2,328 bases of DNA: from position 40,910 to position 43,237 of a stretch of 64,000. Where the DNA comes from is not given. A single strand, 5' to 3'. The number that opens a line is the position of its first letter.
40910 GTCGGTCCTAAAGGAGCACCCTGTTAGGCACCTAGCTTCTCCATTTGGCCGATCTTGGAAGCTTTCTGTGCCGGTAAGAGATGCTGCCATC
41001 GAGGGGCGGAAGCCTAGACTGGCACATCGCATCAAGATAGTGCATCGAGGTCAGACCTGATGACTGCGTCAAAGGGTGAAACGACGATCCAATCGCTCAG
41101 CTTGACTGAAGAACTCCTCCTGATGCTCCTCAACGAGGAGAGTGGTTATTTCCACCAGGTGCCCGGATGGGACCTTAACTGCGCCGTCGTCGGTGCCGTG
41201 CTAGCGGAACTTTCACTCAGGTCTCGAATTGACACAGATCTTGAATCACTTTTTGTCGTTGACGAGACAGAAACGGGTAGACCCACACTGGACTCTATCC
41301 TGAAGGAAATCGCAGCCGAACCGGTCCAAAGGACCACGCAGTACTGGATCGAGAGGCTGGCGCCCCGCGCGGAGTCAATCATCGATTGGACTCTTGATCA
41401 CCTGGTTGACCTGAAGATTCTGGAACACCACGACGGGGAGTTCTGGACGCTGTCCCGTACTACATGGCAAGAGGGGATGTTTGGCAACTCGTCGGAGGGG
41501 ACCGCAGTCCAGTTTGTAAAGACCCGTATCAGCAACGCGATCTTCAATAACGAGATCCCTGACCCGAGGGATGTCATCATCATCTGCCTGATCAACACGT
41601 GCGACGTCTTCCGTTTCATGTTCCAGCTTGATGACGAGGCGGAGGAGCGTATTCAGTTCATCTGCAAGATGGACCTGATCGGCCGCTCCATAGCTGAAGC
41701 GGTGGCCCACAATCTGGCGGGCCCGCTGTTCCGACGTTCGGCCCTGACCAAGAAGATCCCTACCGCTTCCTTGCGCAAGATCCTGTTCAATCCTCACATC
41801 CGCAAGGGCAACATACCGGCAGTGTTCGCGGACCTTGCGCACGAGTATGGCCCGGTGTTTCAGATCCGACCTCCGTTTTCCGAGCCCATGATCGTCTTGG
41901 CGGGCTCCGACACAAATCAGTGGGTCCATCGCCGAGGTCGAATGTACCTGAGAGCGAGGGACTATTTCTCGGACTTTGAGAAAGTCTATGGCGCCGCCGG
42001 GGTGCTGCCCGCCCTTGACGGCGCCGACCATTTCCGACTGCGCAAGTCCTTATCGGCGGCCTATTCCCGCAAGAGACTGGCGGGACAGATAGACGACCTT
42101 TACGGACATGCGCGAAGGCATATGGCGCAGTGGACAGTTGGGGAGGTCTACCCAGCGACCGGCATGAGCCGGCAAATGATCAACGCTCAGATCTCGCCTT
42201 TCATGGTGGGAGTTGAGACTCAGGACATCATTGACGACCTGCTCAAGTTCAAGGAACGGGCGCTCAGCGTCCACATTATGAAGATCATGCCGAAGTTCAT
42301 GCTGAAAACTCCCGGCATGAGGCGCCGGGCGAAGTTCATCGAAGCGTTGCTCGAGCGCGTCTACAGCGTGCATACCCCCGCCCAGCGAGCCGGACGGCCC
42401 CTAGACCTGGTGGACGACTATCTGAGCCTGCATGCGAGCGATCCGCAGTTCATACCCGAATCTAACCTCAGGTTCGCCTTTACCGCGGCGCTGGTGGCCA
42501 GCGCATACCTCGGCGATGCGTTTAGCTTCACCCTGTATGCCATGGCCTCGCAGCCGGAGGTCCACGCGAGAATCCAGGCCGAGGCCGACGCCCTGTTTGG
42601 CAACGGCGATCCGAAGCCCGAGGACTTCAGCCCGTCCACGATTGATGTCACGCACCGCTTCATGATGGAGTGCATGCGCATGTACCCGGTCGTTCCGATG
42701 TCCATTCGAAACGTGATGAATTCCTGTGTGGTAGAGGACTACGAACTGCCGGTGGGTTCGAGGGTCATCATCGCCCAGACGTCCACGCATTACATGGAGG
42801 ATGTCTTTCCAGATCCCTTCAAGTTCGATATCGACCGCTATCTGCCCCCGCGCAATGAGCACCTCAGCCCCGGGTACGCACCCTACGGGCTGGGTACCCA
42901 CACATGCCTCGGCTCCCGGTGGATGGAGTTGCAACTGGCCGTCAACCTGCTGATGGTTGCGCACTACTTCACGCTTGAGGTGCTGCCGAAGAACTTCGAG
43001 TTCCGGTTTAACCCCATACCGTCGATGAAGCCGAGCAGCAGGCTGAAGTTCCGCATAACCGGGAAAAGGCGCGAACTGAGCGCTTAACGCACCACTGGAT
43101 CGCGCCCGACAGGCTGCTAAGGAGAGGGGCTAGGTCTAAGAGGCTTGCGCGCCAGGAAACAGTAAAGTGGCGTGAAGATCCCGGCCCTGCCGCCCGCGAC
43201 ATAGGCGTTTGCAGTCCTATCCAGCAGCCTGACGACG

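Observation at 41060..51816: Candidate sterol/triterpenoid tailoring-and-export neighbourhood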

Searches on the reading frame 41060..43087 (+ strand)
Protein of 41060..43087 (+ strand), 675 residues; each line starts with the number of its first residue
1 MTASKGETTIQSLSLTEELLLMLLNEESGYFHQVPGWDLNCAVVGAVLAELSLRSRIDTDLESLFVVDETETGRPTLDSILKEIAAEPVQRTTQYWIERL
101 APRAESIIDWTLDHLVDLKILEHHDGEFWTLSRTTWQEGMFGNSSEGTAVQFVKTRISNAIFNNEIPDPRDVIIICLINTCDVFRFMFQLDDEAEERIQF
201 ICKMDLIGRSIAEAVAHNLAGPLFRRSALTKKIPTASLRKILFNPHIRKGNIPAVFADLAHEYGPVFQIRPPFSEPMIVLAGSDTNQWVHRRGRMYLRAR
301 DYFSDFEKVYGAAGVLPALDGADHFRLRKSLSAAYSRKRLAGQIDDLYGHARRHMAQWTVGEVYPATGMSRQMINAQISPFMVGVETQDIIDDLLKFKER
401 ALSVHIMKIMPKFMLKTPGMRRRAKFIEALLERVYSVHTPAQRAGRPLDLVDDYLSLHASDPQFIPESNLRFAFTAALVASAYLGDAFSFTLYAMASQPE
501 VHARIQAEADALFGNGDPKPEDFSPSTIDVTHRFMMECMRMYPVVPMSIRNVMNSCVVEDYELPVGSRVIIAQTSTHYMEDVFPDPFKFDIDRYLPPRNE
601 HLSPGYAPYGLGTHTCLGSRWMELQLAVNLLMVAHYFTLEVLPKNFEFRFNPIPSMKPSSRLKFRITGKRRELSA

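Call 7: search_protein_families(library=pfam, proteins=[window:41060-43087:+], max_evalue=0.01)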
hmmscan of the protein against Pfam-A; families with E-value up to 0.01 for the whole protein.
window:41060-43087:+ (675 aa): 2 families
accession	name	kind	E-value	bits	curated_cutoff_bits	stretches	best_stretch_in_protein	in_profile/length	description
PF00067.27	p450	-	1.1e-36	127.1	22.8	1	247-645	16-440/462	Cytochrome P450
PF05719.16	GPP34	-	1.5e-30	107.2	29.1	1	15-216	1-199/201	Golgi phosphoprotein 3 (GPP34)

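Call 8: search_protein_families(library=ncbifam, proteins=[window:41060-43087:+], max_evalue=0.01)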
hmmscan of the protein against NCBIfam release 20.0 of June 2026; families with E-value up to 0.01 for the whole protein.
window:41060-43087:+ (675 aa): 8 families
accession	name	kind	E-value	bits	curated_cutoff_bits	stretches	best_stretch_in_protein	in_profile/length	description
NF045812.1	PentlenOxigase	equivalog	3.1e-17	62.6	800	1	319-669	86-440/444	pentalenene oxygenase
NF051859.1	AlbFlvMonOxTrpSyn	equivalog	6.8e-15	54.6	700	1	306-644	92-434/457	bifunctional albaflavenone monooxygenase/terpene synthase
NF050147.1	aminopyruv_ApyO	equivalog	1.5e-12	46.9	525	1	319-634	83-392/444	RiPP biosynthesis cytochrome P450 ApyO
NF041802.1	P450_SolI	exception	4.9e-06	25.3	850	1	534-635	299-393/424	solanimycin biosynthesis cytochrome P450 SolI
TIGR04538.1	P450_cycloAA_1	subfamily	1.8e-05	23.8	500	1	532-633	259-362/395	cytochrome P450, cyclodipeptide synthase-associated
NF053744.1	FAProxCypCBc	equivalog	0.00017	20.3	600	1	529-663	274-409/416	CYP152 family fatty-acid peroxygenase CypC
TIGR04515.1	P450_rel_GT_act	subfamily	0.00094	18.6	343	0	536-609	265-337/386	P450-derived glycosyltransferase activator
NF041177.1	Cyp119_Thmprot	equivalog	0.0029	16.4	680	1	534-627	245-330/368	cytochrome P450 Cyp119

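Call 42: search_solved_structures(query=window:41060-43087:+, max_evalue=0.001)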
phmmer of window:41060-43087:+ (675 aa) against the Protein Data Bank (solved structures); distinct sequences matched with E-value up to 0.001: 285 (the best 60 are shown).
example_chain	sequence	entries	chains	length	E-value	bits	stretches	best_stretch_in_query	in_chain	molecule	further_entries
7jj1_A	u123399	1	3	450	1.8e-18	69.6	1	250-653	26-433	Cytochrome P450 51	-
6mi0_A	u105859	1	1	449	1.9e-18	69.6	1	250-652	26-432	Cytochrome P450 51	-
6mcw_A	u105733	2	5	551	3.4e-18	68.7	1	250-653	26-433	Cytochrome P450 51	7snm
7f3h_A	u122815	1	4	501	2.2e-17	66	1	331-660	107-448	Bifunctional cytochrome P450/NADPH--P450 reductase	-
7f3w_A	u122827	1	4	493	3.6e-17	65.3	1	330-660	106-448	cytochrome P450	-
7wzl_A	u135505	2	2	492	7.5e-17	64.3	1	322-642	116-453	Putative cytochrome P450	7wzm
6n6q_A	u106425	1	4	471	2.1e-16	62.8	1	424-666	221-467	Cytochrome P450 (CYP102L1)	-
2ve3_A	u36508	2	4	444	5.2e-16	61.5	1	261-664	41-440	PUTATIVE CYTOCHROME P450 120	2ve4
9bat_A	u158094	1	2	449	1.3e-15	60.2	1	240-642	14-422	Lanosterol 14-alpha demethylase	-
5tl8_A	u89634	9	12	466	5e-15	58.2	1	445-667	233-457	Protein CYP51 | CYP51, sterol 14alpha-demethylase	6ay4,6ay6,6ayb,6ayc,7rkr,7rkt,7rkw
6j94_A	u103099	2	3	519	1.5e-14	56.7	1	470-671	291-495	Protein LUTEIN DEFICIENT 5, chloroplastic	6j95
6l8i_A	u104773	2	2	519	1.5e-14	56.7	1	470-671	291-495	Protein LUTEIN DEFICIENT 5, chloroplastic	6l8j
6c93_A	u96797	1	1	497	2.6e-14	55.9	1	446-640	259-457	Cytochrome P450 4B1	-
5t6q_A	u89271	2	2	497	6.8e-14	54.5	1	446-640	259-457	Cytochrome P450 4B1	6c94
7tef_A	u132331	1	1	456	1.4e-13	53.5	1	427-642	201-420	Cytochrome P450 51B1 Cyp51B1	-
5veu_A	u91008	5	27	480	1.7e-13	53.2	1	485-640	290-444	Cytochrome P450 3A5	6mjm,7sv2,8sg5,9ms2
7lad_A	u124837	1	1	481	1.7e-13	53.2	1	485-640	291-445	Cytochrome P450 3A5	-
2w0a_A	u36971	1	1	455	2.3e-13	52.8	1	275-646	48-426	CYTOCHROME P450 51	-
1u13_A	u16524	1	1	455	4.8e-13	51.7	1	275-646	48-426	Cytochrome P450 51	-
1x8v_A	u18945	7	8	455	4.8e-13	51.7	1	275-646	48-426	Cytochrome P450 51 | STEROL 14ALPHA-DEMETHYLASE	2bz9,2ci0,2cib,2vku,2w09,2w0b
1e9x_A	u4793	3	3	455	5.5e-13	51.5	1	275-646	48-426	CYTOCHROME P450 51-LIKE RV0764C | CYTOCHROME P450 51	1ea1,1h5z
2q9f_A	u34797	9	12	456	7.4e-13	51.1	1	254-643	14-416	Cytochrome P450 46A1 | Cholesterol 24-hydroxylase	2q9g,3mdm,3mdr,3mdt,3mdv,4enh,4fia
3c6g_A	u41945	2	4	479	8.6e-13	50.9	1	426-633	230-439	Cytochrome P450 2R1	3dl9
3czh_A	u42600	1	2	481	8.7e-13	50.9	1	426-633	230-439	Cytochrome P450 2R1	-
6b82_A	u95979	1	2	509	9.2e-13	50.8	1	491-641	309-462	Cytochrome P450, family 17, subfamily A, polypeptide 1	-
5vbu_A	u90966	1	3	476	1.6e-12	50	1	402-644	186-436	Cytochrome P450 21-hydroxylase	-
4y8w_A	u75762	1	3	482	1.6e-12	49.9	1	402-644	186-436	Cytochrome P450 21-hydroxylase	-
6iq5_A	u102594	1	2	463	4.1e-12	48.6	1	483-660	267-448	Cytochrome P450 1B1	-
6oyu_A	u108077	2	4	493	4.8e-12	48.4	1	483-644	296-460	Cytochrome P450 1B1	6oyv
3pm0_A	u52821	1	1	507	5.9e-12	48.1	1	483-660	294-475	Cytochrome P450 1B1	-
4zgx_A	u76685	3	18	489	1e-11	47.3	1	489-653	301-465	Cytochrome P450 11B2, mitochondrial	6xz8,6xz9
4dvq_A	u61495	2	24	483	1.4e-11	46.8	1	489-645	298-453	Cytochrome P450 11B2, mitochondrial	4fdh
7m8v_A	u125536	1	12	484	1.5e-11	46.8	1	489-644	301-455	Cytochrome P450 11B2, mitochondrial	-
9wat_A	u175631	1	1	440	1.8e-11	46.5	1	413-643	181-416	Cytochrome P450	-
1dt6_A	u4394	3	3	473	2e-11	46.3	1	422-662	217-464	CYTOCHROME P450 2C5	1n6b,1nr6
5vcd_A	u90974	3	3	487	2.1e-11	46.3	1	485-639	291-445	Cytochrome P450 3A4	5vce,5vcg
4d6z_A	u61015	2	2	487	2.3e-11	46.2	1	485-639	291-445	CYTOCHROME P450 3A4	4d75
7m8i_A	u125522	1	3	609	2.4e-11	46.1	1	489-644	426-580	Adrenodoxin, Cytochrome P450 11B2, mitochondrial fusion enzyme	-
4ny4_A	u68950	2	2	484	2.4e-11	46.1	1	485-639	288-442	Cytochrome P450 3A4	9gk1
1w0e_A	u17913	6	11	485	2.4e-11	46.1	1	485-639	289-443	CYTOCHROME P450 3A4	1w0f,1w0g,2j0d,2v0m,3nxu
1tqn_A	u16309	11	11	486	2.5e-11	46.1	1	485-639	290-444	cytochrome P450 3A4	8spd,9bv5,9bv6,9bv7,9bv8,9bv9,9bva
7lxl_A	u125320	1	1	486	2.5e-11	46.1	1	485-639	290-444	Cytochrome P450 3A4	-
6ma7_A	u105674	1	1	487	2.5e-11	46.1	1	485-639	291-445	Cytochrome P450 3A4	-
3tjs_A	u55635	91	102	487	2.5e-11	46.1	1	485-639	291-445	Cytochrome P450 3A4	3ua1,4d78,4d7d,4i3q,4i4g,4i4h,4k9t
9yk4_A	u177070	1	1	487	2.5e-11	46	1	485-639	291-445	Cytochrome P450 3A4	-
4r20_A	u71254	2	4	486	3.5e-11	45.6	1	428-627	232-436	Cytochrome P450 family 17 polypeptide 2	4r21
3dbg_A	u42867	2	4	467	4.4e-11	45.2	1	301-637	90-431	Putative cytochrome P450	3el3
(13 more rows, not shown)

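Call 91: search_dna_similar(query=window:41060-43087:+, collection=plasmids, mode=protein, max_evalue=1e-20, max_rows=10)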
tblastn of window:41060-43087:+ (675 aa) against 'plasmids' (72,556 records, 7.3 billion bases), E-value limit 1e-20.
Records with a match: 11; places in all: 11; records where one place covers at least 80% of the query: 0.
Best place of each record, by identity: <60% 11.
By first word of the organism name: Rhodococcus 9; Planktothrix 1; Natrinema 1.
By predicted mobility (MOB-suite, as given by PLSDB): mobilizable 7; non-mobilizable 4.
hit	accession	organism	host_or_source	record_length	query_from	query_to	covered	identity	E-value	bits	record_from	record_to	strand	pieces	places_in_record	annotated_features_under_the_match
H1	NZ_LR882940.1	Planktothrix agardhii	-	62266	256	657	60%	28.6%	2e-44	179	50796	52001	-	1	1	cytochrome P450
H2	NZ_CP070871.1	Rhodococcus erythropolis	cell culture,water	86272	273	654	57%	25.9%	1e-21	108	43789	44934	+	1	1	cytochrome P450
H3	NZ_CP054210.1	Rhodococcus qingshengii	cell culture,carbendazim contaminated ...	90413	273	654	57%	25.9%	1e-21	108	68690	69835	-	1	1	cytochrome P450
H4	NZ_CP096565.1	Rhodococcus qingshengii JCM 15477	sandy loam,soil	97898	273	654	57%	25.9%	1e-21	108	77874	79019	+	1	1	cytochrome P450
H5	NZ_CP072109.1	Rhodococcus qingshengii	cell culture,Concrete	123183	273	654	57%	25.9%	1e-21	108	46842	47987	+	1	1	cytochrome P450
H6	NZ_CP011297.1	Rhodococcus erythropolis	pure culture,soil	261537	273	654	57%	25.9%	1e-21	108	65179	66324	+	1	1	cytochrome P450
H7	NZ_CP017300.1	Rhodococcus sp. YL-1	pure culture,soil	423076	273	654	57%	25.9%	1e-21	108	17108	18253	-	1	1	cytochrome P450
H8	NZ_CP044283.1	Rhodococcus erythropolis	soil,rubber production plant territory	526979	273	654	57%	25.9%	1e-21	108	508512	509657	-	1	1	cytochrome P450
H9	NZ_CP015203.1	Rhodococcus sp. 008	Skate,bacterial culture,renal tissue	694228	273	654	57%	25.9%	1e-21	108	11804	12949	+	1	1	cytochrome P450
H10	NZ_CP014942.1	Rhodococcus sp. BH4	cell culture,sludge of membrane ...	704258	273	654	57%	25.9%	1e-21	108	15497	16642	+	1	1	cytochrome P450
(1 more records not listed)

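Call 94: find_homologous_proteins(query=window:41060-43087:+, max_evalue=1e-10)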
Query window:41060-43087:+ (675 aa): 2266 proteins with E <= 1e-10 among 8000 candidates; the best 120 are listed.
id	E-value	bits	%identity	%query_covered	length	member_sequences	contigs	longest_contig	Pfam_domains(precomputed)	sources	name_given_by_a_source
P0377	0.0e+0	1526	98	100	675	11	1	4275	PF05719.17,PF00067.28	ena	-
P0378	0.0e+0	1353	86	100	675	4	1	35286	PF05719.17,PF00067.28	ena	-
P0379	0.0e+0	1349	86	100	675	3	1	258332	PF05719.17,PF00067.28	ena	-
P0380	0.0e+0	1332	84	100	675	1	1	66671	PF05719.17,PF00067.28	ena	-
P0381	0.0e+0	1330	84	100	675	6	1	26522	PF05719.17,PF00067.28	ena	-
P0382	0.0e+0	1327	85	99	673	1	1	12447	PF05719.17,PF00067.28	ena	-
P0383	0.0e+0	1327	84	100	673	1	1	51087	PF05719.17,PF00067.28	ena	-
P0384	0.0e+0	1326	84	100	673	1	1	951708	PF05719.17,PF00067.28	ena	-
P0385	0.0e+0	1325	84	100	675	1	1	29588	PF05719.17,PF00067.28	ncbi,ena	-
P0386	0.0e+0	1325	84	100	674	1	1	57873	PF05719.17,PF00067.28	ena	-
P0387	0.0e+0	1318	84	99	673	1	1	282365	PF05719.17,PF00067.28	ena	-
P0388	0.0e+0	1314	84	100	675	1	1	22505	PF05719.17,PF00067.28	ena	-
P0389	0.0e+0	1313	84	100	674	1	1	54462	PF05719.17,PF00067.28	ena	-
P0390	0.0e+0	1289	82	100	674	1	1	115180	PF05719.17,PF00067.28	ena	-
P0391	0.0e+0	1288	82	100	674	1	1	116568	PF05719.17,PF00067.28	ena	-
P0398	0.0e+0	1265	80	100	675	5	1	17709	PF05719.17,PF00067.28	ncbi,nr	ncbi:MAG: cytochrome P450 [Chloroflexi bacterium]|nr:cytochrome P450 [Chloroflexota bacterium]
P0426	0.0e+0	1234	76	100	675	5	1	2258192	PF05719.17,PF00067.28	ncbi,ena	-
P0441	0.0e+0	1219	76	100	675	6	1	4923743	PF05719.17,PF00067.28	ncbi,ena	-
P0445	0.0e+0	1215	74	100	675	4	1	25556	PF05719.17,PF00067.28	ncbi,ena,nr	ncbi:MAG: cytochrome P450 [Nitrospira sp. SB0662_bin_26]|nr:cytochrome P450 [Nitrospira sp. SB0662_b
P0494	0.0e+0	1182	74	100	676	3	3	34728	PF05719.17,PF00067.28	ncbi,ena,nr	ncbi:MAG: cytochrome P450 [Opitutae bacterium]|nr:cytochrome P450 [Opitutae bacterium]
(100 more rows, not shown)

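Call 95: find_encoding_contigs(protein=P0494, flank=10000, max_places=1)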
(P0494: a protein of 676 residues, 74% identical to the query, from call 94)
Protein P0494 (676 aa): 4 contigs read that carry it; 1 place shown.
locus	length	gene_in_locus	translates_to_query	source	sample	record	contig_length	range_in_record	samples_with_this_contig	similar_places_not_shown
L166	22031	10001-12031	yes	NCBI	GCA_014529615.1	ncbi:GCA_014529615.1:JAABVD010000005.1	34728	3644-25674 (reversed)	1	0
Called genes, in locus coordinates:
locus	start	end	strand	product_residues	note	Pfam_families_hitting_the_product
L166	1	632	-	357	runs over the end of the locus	PF00501:AMP-binding (faint)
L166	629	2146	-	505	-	PF00474:SSF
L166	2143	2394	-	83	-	PF11755:DUF3311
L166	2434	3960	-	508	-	PF01011:PQQ (faint), PF13570:Beta-prop_ACSF4, PF13360:PQQ_2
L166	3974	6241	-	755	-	PF13360:PQQ_2, PF01011:PQQ (faint), PF13360:PQQ_2, PF13570:Beta-prop_ACSF4 (weak)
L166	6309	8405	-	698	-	PF07715:Plug, PF00593:TonB_dep_Rec_b-barrel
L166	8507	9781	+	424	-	PF25293:Beta-prop_EMC1_N (faint), PF13360:PQQ_2, PF13570:Beta-prop_ACSF4 (weak)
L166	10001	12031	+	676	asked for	PF05719:GPP34, PF00067:p450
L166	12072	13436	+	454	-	PF01266:DAO (faint), PF01593:Amino_oxidase, PF13450:NAD_binding_8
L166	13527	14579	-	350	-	PF00355:Rieske, PF19298:KshA_C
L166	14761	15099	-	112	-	PF01740:STAS, PF13466:STAS_2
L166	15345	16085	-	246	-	PF13428:TPR_14 (faint), PF21033:RMD1-3, PF13414:TPR_11 (faint)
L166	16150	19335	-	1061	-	PF00873:ACR_tran, PF03176:MMPL (faint)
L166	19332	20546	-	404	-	PF25917:BSH_RND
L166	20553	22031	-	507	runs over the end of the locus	PF02321:OEP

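Call 96: find_encoding_contigs(protein=P0441, flank=10000, max_places=1)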
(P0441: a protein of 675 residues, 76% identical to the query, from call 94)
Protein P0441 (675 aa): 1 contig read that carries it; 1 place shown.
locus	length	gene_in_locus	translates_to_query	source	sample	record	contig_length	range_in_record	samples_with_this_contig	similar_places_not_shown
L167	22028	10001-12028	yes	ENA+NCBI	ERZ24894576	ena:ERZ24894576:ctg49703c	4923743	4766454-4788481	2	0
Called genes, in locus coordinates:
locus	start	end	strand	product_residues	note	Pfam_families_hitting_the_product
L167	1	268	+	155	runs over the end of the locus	PF00383:dCMP_cyt_deam_1, PF14437:MafB19-deam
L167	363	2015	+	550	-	PF02321:OEP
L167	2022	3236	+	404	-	PF25917:BSH_RND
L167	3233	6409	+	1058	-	PF00873:ACR_tran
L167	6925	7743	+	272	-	PF05050:Methyltransf_21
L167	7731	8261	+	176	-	PF04116:FA_hydroxylase (weak)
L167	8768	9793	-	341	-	PF02353:CMAS, PF01209:Ubie_methyltran (weak), PF13489:Methyltransf_23, PF13847:Methyltransf_31, PF08241:Methyltransf_11, PF08242:Methyltransf_12, PF13649:Methyltransf_25, PF08498:Sterol_MT_C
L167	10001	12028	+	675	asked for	PF05719:GPP34, PF00067:p450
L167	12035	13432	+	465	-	PF01266:DAO (faint), PF01593:Amino_oxidase, PF13450:NAD_binding_8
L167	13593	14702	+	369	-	PF02353:CMAS, PF01209:Ubie_methyltran (weak), PF13489:Methyltransf_23 (weak), PF13847:Methyltransf_31, PF08241:Methyltransf_11, PF08242:Methyltransf_12, PF13649:Methyltransf_25, PF08498:Sterol_MT_C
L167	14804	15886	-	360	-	PF00355:Rieske, PF19298:KshA_C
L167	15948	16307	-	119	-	PF01381:HTH_3 (weak)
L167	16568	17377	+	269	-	PF11185:DUF2971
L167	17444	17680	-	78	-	-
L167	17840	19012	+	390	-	PF00108:Thiolase_N, PF00109:ketoacyl-synt (weak), PF08545:ACP_syn_III (faint), PF02803:Thiolase_C, PF22691:Thiolase_C_1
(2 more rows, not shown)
